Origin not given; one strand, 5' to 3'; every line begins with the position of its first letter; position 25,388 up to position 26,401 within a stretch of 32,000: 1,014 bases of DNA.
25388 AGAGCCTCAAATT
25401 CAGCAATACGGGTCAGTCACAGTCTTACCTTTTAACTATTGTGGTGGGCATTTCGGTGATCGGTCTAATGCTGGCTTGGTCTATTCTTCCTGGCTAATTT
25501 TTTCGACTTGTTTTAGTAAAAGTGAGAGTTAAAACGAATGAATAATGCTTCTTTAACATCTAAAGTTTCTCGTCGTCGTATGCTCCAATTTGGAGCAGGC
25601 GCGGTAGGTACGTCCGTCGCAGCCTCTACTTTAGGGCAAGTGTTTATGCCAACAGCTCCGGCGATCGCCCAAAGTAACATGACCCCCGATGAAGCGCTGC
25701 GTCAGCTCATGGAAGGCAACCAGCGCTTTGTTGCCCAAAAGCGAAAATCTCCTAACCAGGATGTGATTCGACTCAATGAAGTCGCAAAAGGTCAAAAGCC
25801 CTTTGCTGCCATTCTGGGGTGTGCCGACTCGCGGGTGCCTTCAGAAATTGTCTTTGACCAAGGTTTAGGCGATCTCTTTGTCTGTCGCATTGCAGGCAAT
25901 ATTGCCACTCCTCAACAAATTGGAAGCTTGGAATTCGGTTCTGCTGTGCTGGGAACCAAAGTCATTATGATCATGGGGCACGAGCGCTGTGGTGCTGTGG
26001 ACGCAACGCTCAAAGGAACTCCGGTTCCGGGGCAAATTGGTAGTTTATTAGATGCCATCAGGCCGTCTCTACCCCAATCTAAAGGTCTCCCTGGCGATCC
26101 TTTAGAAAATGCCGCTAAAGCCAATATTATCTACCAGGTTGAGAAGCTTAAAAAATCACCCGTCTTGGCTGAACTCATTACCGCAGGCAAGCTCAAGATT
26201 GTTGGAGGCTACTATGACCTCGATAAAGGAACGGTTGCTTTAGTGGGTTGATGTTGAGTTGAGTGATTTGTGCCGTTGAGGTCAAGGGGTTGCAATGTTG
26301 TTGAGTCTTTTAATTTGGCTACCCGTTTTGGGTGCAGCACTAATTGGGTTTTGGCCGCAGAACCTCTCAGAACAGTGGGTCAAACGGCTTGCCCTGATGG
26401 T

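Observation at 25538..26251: Tat-exported beta-carbonic anhydrase embedded between ndhF3 and ndhD3 of the inducible CO2-uptake (NDH-1MS) operon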

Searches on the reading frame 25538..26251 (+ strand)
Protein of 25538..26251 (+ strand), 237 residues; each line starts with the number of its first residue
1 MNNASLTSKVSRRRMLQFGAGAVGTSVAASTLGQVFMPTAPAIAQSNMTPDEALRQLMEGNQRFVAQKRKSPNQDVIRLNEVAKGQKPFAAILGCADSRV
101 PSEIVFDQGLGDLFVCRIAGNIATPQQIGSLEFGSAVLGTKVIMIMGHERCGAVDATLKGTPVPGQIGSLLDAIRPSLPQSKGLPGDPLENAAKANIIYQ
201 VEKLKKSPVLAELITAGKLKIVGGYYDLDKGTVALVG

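Call 3: search_protein_families(library=pfam, proteins=[window:25538-26251:+])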
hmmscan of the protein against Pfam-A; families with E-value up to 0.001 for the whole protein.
window:25538-26251:+ (237 aa): 1 family
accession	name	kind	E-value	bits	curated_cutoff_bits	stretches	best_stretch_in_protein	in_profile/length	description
PF00484.24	Pro_CA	-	5.6e-38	131.1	25.7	1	91-233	2-156/156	Carbonic anhydrase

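Call 4: search_protein_families(library=ncbifam, proteins=[window:25538-26251:+])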
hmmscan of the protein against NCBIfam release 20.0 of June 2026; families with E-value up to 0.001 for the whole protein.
window:25538-26251:+ (237 aa): 2 families
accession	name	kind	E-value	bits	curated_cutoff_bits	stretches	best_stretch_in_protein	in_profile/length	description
NF011765.0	PRK15219.1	subfamily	3.9e-48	164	221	1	7-235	6-243/245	carbonic anhydrase family protein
NF007756.0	PRK10437.1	equivalog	1.4e-11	44.3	251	1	75-231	22-186/220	carbonate dehydratase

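Call 6: find_homologous_proteins(query=window:25538-26248:+)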
Query window:25538-26248:+ (237 aa): 7770 proteins with E <= 0.001 among 8000 candidates; the best 120 are listed.
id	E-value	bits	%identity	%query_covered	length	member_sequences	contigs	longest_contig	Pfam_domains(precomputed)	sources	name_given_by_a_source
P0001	3.2e-148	509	100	100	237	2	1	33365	PF00484.25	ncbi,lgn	-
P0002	5.5e-131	453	88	95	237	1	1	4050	PF00484.25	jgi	jgi:carbonic anhydrase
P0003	1.2e-129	449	86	100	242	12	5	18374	PF00484.25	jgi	jgi:carbonic anhydrase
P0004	2.8e-129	447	85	100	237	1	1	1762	PF00484.25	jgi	jgi:carbonic anhydrase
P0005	4.0e-129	447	86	95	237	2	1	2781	PF00484.25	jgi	jgi:carbonic anhydrase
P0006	5.4e-129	446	87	100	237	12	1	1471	PF00484.25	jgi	jgi:carbonic anhydrase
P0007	1.3e-128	445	86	100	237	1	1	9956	PF00484.25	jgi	jgi:carbonic anhydrase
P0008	2.5e-128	444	86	95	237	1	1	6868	PF00484.25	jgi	jgi:carbonic anhydrase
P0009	3.4e-127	441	86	100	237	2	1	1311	PF00484.25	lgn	-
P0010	3.5e-127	441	86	100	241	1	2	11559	PF00484.25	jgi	jgi:carbonic anhydrase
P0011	3.1e-126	437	84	100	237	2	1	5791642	PF00484.25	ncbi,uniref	ncbi:carbonic anhydrase [Altericista sp. CCNU0014]|uniref:carbonic anhydrase n=1 Tax=Altericista sp.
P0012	6.8e-126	436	84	95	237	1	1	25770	PF00484.25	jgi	jgi:carbonic anhydrase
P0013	6.9e-126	436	84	100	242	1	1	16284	PF00484.25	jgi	jgi:carbonic anhydrase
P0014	1.0e-125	436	85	100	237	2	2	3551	PF00484.25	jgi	jgi:carbonic anhydrase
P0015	1.1e-125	436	85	95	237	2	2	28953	PF00484.25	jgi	jgi:carbonic anhydrase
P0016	1.4e-125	435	84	100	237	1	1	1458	PF00484.25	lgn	-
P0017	3.1e-124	431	83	100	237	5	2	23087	PF00484.25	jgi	jgi:carbonic anhydrase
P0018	6.2e-124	430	83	100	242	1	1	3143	PF00484.25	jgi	jgi:carbonic anhydrase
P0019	6.4e-124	430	83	100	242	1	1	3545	PF00484.25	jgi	jgi:carbonic anhydrase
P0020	1.0e-123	429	84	100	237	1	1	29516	PF00484.25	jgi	jgi:carbonic anhydrase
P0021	1.7e-123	429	83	100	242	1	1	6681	PF00484.25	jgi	jgi:carbonic anhydrase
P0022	3.0e-123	428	82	100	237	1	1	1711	PF00484.25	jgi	jgi:carbonic anhydrase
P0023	3.4e-123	428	83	100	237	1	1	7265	PF00484.25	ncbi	-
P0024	3.9e-123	427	83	100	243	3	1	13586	PF00484.25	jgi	jgi:carbonic anhydrase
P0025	1.2e-122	426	82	100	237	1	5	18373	PF00484.25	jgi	jgi:carbonic anhydrase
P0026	1.4e-122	426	82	100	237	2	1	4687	PF00484.25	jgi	jgi:carbonic anhydrase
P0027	1.5e-122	425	83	95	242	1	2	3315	PF00484.25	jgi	jgi:carbonic anhydrase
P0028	1.5e-122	425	81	100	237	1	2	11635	PF00484.25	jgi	jgi:carbonic anhydrase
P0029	2.3e-122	425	82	100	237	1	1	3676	PF00484.25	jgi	jgi:carbonic anhydrase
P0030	2.5e-122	425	82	100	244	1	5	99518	PF00484.25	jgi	jgi:carbonic anhydrase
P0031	3.9e-122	424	88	94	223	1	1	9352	PF00484.25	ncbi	-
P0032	1.0e-121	423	81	100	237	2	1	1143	PF00484.25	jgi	jgi:carbonic anhydrase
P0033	1.2e-121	423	80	100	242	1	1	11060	PF00484.25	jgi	jgi:carbonic anhydrase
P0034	1.1e-120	419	81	100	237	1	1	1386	PF00484.25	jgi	jgi:carbonic anhydrase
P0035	1.5e-120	419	83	98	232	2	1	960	PF00484.25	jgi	jgi:carbonic anhydrase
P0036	1.9e-120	419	83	98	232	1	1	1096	PF00484.25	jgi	jgi:carbonic anhydrase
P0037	2.0e-120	418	83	98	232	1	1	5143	PF00484.25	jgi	jgi:carbonic anhydrase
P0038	3.6e-120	418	82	95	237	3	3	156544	PF00484.25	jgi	jgi:carbonic anhydrase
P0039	3.1e-119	415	80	100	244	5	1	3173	PF00484.25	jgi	jgi:carbonic anhydrase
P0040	7.2e-119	413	80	100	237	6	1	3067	PF00484.25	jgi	jgi:carbonic anhydrase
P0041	1.3e-117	409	81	100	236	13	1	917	PF00484.25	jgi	jgi:carbonic anhydrase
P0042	5.2e-117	407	79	100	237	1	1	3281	PF00484.25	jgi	jgi:carbonic anhydrase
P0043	8.3e-117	407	80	100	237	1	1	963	PF00484.25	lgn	-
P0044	1.9e-115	402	82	94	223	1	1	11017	PF00484.25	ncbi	-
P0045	6.3e-115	401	85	89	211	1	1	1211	PF00484.25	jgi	jgi:carbonic anhydrase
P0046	1.1e-114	400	82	94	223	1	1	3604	PF00484.25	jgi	jgi:carbonic anhydrase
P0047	1.1e-114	400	78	100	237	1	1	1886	PF00484.25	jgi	jgi:carbonic anhydrase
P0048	1.5e-114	399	78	100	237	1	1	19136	PF00484.25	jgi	jgi:carbonic anhydrase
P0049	8.5e-114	397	78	100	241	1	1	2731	PF00484.25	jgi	jgi:carbonic anhydrase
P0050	4.4e-113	394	82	94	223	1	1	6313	PF00484.25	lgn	-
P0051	5.8e-108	378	74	95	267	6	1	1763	PF00484.25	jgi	jgi:carbonic anhydrase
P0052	1.3e-103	363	69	100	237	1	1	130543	PF00484.25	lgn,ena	-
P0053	3.5e-103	362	69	100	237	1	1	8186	PF00484.25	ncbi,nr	ncbi:MAG: carbonic anhydrase [Coleofasciculus sp. S288]|nr:carbonic anhydrase [Coleofasciculus sp. S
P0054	6.4e-103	361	70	100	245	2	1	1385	PF00484.25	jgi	jgi:carbonic anhydrase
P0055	3.5e-101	356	69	100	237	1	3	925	PF00484.25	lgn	-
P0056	8.3e-101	354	69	100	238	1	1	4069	PF00484.25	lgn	-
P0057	9.1e-101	354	68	100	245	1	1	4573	PF00484.25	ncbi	ncbi:MAG: carbonic anhydrase [Thermosynechococcaceae cyanobacterium]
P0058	2.0e-100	353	68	100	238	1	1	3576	PF00484.25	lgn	-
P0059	2.1e-100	353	71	96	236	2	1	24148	PF00484.25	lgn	-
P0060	3.6e-100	352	68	100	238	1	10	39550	PF00484.25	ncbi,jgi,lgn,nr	ncbi:MAG: carbonic anhydrase [Scytonema hyalinum WJT4-NPBG1]|jgi:carbonic anhydrase|nr:carbonic anhy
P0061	4.5e-100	352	69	100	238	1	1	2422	PF00484.25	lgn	-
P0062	9.4e-100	351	68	100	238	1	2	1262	PF00484.25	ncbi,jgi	jgi:carbonic anhydrase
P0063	1.2e-99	351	65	99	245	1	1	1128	PF00484.25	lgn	-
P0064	2.3e-99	350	67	97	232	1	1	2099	PF00484.25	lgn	-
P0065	3.0e-99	349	67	97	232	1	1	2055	PF00484.25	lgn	-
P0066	3.5e-99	349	67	97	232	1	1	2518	PF00484.25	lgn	-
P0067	3.6e-99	349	66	100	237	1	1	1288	PF00484.25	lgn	-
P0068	4.1e-99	349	69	100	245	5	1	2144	PF00484.25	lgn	-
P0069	4.6e-99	349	68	100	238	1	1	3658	PF00484.25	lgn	-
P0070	6.7e-99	348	65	99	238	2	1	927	PF00484.25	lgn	-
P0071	7.2e-99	348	68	100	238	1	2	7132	PF00484.25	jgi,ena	jgi:carbonic anhydrase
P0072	7.9e-99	348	67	100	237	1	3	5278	PF00484.25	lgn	-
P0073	8.5e-99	348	67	97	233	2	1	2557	PF00484.25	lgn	-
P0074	9.3e-99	348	68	100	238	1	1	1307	PF00484.25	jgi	jgi:carbonic anhydrase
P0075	9.8e-99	348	68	96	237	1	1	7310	PF00484.25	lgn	-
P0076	1.2e-98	347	66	100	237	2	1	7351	PF00484.25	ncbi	-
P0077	1.9e-98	347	68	96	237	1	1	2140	PF00484.25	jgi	jgi:carbonic anhydrase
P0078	2.0e-98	347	67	100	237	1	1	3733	PF00484.25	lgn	-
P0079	2.4e-98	346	66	97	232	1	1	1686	PF00484.25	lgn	-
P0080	2.6e-98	346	69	97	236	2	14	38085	PF00484.25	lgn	-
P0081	2.9e-98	346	69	96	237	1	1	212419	PF00484.25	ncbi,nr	ncbi:carbonic anhydrase [Nostoc sp. CHAB 5824]|nr:carbonic anhydrase [Nostoc sp. CHAB 5824]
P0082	4.3e-98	345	68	96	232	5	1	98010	PF00484.25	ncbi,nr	ncbi:MAG: carbonic anhydrase [Fischerella sp. CENA71]|nr:carbonic anhydrase [Fischerella sp. CENA71]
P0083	5.9e-98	345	67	100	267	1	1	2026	PF00484.25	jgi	jgi:carbonic anhydrase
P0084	6.1e-98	345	70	96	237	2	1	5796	PF00484.25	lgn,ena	-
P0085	8.3e-98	345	66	100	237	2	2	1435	PF00484.25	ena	-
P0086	9.6e-98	344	68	96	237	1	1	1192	PF00484.25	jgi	jgi:carbonic anhydrase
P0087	9.7e-98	344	64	100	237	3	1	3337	PF00484.25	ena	-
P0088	1.0e-97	344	68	97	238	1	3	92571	PF00484.25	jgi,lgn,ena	jgi:carbonic anhydrase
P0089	1.4e-97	344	67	95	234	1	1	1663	PF00484.25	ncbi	-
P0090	1.6e-97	344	70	96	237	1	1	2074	PF00484.25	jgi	-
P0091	1.9e-97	343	65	100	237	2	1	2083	PF00484.25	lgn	-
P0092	1.9e-97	343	66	100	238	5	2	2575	PF00484.25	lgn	-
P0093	2.1e-97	343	64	100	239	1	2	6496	PF00484.25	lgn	-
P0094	2.1e-97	343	65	100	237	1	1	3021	PF00484.25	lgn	-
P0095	2.3e-97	343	67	97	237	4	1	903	PF00484.25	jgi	-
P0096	2.4e-97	343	65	100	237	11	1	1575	PF00484.25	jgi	jgi:carbonic anhydrase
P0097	2.8e-97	343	68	97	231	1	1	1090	PF00484.25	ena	-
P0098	2.9e-97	343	68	96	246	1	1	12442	PF00484.25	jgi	jgi:carbonic anhydrase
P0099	3.5e-97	342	67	97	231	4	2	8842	PF00484.25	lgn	-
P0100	3.7e-97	342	64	100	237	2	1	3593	PF00484.25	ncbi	ncbi:MAG TPA: carbonic anhydrase [Cyanophyceae cyanobacterium]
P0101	4.0e-97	342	68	97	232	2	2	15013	PF00484.25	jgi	-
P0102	4.2e-97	342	68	100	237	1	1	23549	PF00484.25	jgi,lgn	-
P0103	4.2e-97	342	64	100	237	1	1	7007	PF00484.25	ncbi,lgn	ncbi:MAG TPA: carbonic anhydrase [Allocoleopsis sp.]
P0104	4.5e-97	342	66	100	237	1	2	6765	PF00484.25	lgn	-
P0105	5.0e-97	342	66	100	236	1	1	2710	PF00484.25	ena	-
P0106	6.0e-97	342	65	100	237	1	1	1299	PF00484.25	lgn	-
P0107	6.1e-97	342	65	100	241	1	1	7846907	PF00484.25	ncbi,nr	ncbi:carbonate dehydratase [Nostocales cyanobacterium HT-58-2]|nr:carbonate dehydratase [Nostocales 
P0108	6.3e-97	342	64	100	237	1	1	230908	PF00484.25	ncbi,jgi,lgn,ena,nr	ncbi:MAG: carbonic anhydrase [Desmonostoc vinosum HA7617-LM4]|jgi:carbonic anhydrase|nr:carbonic anh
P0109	6.4e-97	342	67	100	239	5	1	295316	PF00484.25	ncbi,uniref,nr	ncbi:carbonic anhydrase [Tolypothrix sp. FACHB-123]|uniref:carbonic anhydrase n=1 Tax=Tolypothrix sp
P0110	6.7e-97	342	69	96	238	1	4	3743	PF00484.25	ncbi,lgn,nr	ncbi:carbonic anhydrase [Nostoc sp. CCCryo 231-06]|nr:carbonic anhydrase [Nostoc sp. CCCryo 231-06]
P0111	7.3e-97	341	65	100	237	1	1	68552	PF00484.25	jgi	-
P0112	8.5e-97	341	66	100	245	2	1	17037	PF00484.25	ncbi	ncbi:MAG TPA: carbonic anhydrase [Stenomitos sp.]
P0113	9.0e-97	341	68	96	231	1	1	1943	PF00484.25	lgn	-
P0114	1.1e-96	341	65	100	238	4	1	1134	PF00484.25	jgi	jgi:carbonic anhydrase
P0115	1.2e-96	341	68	96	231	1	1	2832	PF00484.25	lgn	-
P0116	1.2e-96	341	63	100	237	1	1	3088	PF00484.25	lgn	-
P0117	1.3e-96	341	64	100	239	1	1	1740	PF00484.25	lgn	-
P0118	1.3e-96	341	66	100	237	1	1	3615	PF00484.25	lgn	-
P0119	1.4e-96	340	64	100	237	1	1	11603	PF00484.25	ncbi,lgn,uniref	ncbi:carbonic anhydrase [Allocoleopsis sp.]|uniref:carbonic anhydrase n=1 Tax=Allocoleopsis sp. TaxI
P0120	1.5e-96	340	64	100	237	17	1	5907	PF00484.25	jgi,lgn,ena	-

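Call 12: find_related_loci(query=window:25538-26248:+, collection=genome_contigs, flank=10000)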
Query window:25538-26248:+ (237 aa) in genome_contigs; peptide patterns used: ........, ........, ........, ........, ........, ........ (x = any residue, [..] = any of these).
101 stretches matched a pattern; 7 encode a relative of the query (tblastn E <= 1e-3); 7 distinct loci.
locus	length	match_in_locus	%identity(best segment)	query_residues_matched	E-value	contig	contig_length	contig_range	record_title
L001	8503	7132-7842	98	1-237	3e-156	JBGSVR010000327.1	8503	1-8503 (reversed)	MAG: Thermosynechococcaceae cyanobacterium isolate JTS-AC461 k141_208910, whole genome shotgun sequence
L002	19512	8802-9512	89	1-237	6e-143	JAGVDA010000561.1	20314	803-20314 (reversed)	MAG: Thermosynechococcus sp. WC_1 c_000000106074, whole genome shotgun sequence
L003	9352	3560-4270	88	1-237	1e-139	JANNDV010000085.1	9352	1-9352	MAG: Acaryochloridaceae cyanobacterium OTE_75_metabat_521 OTE_75_k141_2670580, whole genome shotgun sequence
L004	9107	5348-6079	80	1-237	1e-131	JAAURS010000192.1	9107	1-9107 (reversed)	MAG: Acaryochloridaceae cyanobacterium RU_4_10 NODE_4132_length_9107_cov_2.413920, whole genome shotgun sequence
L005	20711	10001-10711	84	1-237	3e-130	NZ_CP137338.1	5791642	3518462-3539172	Altericista sp. CCNU0014 chromosome, complete genome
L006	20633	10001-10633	41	35-235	1e-44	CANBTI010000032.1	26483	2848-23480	MAG: Bdellovibrionales bacterium isolate JR-MC-C-240519-135 genome assembly, contig: JR-MC-C-240519-C1298, whole genome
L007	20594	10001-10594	39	45-236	1e-42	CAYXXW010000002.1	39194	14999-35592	MAG TPA_asm: uncultured Melioribacteraceae bacterium isolate SRP155585_co1_19 genome assembly, contig: NODE_277_length_3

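Call 13: search_solved_structures(query=window:25538-26248:+, show_alignments=2)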
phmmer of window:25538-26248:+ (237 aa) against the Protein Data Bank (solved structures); distinct sequences matched with E-value up to 0.001: 35.
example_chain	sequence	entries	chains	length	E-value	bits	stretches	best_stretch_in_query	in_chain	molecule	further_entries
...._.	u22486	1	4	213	1.1e-35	126.7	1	47-234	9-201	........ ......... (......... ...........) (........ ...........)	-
1ym3_A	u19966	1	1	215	1.1e-35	126.6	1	47-234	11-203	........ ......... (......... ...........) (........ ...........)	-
1ddz_A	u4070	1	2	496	1.7e-20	77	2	68-231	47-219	CARBONIC ANHYDRASE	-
9s4g_A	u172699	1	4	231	1.6e-14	57.4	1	47-232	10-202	Carbonic anhydrase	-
5swc_A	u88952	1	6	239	2.9e-14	56.6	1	53-233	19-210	Carbonic anhydrase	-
5cxk_A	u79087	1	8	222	5.7e-13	52.4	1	54-234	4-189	Carbonic anhydrase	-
2w3n_A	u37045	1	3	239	1.3e-12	51.2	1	53-232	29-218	CARBONIC ANHYDRASE 2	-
2w3q_A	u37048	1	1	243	1.3e-12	51.2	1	53-232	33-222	CARBONIC ANHYDRASE 2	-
6gwu_A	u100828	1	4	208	3e-12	50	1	49-234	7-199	Carbonic anhydrase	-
4o1j_A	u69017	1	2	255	1.9e-11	47.4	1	77-234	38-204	Carbonic anhydrase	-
5bq1_A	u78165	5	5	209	3.6e-11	46.5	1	53-217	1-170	Carbonic anhydrase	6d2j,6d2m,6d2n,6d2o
4rxy_A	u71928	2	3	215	6.6e-11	45.6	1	54-217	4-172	Carbonic anhydrase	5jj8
3e24_A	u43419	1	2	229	3.5e-10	43.3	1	54-232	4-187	Carbonic anhydrase 2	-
3ucj_A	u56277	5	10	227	5e-10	42.7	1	54-217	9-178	Carbonic anhydrase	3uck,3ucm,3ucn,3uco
1ekj_A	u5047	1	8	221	7.5e-10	42.2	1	57-235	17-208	BETA-CARBONIC ANHYDRASE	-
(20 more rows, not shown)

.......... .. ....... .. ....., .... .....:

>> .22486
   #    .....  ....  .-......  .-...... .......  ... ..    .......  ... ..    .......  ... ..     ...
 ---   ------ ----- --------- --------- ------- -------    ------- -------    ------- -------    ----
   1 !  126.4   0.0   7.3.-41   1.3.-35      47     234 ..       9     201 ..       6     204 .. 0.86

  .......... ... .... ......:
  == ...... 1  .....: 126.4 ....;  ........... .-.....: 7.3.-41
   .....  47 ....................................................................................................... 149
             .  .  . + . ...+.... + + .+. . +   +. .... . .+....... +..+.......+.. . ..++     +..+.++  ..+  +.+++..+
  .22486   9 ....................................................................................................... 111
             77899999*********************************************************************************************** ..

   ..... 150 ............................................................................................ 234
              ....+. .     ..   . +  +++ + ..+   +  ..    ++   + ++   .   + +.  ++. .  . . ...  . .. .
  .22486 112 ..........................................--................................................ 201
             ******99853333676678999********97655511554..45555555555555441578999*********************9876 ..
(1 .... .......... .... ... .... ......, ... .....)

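Call 15: find_encoding_contigs(protein=P0081, flank=7000, max_places=2)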
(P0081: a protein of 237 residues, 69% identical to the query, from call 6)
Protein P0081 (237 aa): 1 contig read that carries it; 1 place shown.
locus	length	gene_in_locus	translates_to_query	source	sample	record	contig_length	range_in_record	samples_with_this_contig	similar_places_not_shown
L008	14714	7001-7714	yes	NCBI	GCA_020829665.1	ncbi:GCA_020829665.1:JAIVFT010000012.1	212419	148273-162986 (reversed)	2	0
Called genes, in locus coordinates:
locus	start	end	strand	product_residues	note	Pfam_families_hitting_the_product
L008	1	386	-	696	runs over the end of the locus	-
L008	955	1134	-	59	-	-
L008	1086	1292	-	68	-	-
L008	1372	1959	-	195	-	PF05685:Uma2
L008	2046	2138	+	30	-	-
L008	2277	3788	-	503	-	-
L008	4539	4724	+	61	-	-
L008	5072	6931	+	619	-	PF00662:Proton_antipo_N, PF00361:Proton_antipo_M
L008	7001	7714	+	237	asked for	PF00484:Pro_CA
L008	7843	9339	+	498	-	PF00361:Proton_antipo_M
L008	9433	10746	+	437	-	PF10216:ChpXY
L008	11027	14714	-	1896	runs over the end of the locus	PF00072:Response_reg, PF00989:PAS, PF08447:PAS_3, PF08448:PAS_4, PF13188:PAS_8, PF13426:PAS_9, PF01590:GAF, PF13185:GAF_2, +19 more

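Call 16: find_encoding_contigs(protein=P0082, flank=7000, max_places=2)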
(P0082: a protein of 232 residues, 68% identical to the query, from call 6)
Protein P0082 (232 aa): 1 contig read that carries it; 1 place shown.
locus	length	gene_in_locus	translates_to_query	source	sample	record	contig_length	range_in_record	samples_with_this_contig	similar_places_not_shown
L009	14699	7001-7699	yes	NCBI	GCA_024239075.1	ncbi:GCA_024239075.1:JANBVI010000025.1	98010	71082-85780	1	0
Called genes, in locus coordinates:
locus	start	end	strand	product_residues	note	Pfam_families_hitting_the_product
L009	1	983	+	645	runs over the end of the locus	PF00069:Pkinase, PF07714:PK_Tyr_Ser-Thr, PF01163:RIO1 (weak), PF01636:APH (faint), PF03109:ABC1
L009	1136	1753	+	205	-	-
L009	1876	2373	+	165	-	PF13576:Pentapeptide_3 (faint), PF13599:Pentapeptide_4 (weak), PF00805:Pentapeptide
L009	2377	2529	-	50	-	-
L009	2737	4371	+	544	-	PF00069:Pkinase, PF07714:PK_Tyr_Ser-Thr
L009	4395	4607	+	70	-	-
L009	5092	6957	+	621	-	PF00662:Proton_antipo_N, PF00361:Proton_antipo_M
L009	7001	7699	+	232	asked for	PF00484:Pro_CA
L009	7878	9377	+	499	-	PF00361:Proton_antipo_M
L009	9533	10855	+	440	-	PF10216:ChpXY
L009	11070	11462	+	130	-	PF13430:DUF4112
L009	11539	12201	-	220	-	PF03596:Cad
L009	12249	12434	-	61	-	-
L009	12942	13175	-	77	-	PF13560:HTH_31, PF01381:HTH_3 (weak)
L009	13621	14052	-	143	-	-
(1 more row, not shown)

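Call 17: find_encoding_contigs(protein=P0112, flank=7000, max_places=2)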
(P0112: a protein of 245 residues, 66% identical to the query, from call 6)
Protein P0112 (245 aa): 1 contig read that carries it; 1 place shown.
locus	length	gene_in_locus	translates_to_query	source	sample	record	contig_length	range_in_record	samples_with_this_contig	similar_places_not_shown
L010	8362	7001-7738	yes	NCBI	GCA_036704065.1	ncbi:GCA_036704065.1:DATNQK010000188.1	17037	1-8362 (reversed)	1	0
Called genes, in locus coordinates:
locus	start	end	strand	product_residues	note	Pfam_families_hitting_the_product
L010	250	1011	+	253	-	PF13911:AhpC-TSA_2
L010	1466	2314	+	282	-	-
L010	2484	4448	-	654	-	PF00072:Response_reg, PF01590:GAF (weak), PF00989:PAS (weak), PF13426:PAS_9 (weak), PF00512:HisKA, PF02518:HATPase_c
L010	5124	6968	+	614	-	PF00662:Proton_antipo_N, PF00361:Proton_antipo_M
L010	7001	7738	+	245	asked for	PF00484:Pro_CA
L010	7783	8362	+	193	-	PF00361:Proton_antipo_M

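Call 18: find_encoding_contigs(protein=P0119, flank=7000, max_places=2)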
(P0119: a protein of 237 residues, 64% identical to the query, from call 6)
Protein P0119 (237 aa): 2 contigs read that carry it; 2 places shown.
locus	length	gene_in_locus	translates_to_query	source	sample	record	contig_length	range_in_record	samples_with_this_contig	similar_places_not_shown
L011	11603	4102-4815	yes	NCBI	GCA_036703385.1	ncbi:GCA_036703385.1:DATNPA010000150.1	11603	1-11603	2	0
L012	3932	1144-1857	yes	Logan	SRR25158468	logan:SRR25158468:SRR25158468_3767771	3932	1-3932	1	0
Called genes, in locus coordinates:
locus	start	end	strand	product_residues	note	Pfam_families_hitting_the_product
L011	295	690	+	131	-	PF03912:Psb28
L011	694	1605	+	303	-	PF01370:Epimerase, PF13460:NAD_binding_10, PF16363:GDP_Man_Dehyd, PF08338:DUF1731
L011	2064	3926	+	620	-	PF00662:Proton_antipo_N, PF00361:Proton_antipo_M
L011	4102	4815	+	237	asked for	PF00484:Pro_CA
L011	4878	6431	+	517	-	PF00361:Proton_antipo_M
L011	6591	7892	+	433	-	PF10216:ChpXY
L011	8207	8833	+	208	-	-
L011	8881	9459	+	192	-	PF05685:Uma2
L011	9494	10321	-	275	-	PF05685:Uma2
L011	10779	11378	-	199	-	PF04307:YdjM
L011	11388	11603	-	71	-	?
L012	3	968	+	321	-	?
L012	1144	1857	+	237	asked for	PF00484:Pro_CA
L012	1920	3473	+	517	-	PF00361:Proton_antipo_M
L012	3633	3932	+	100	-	?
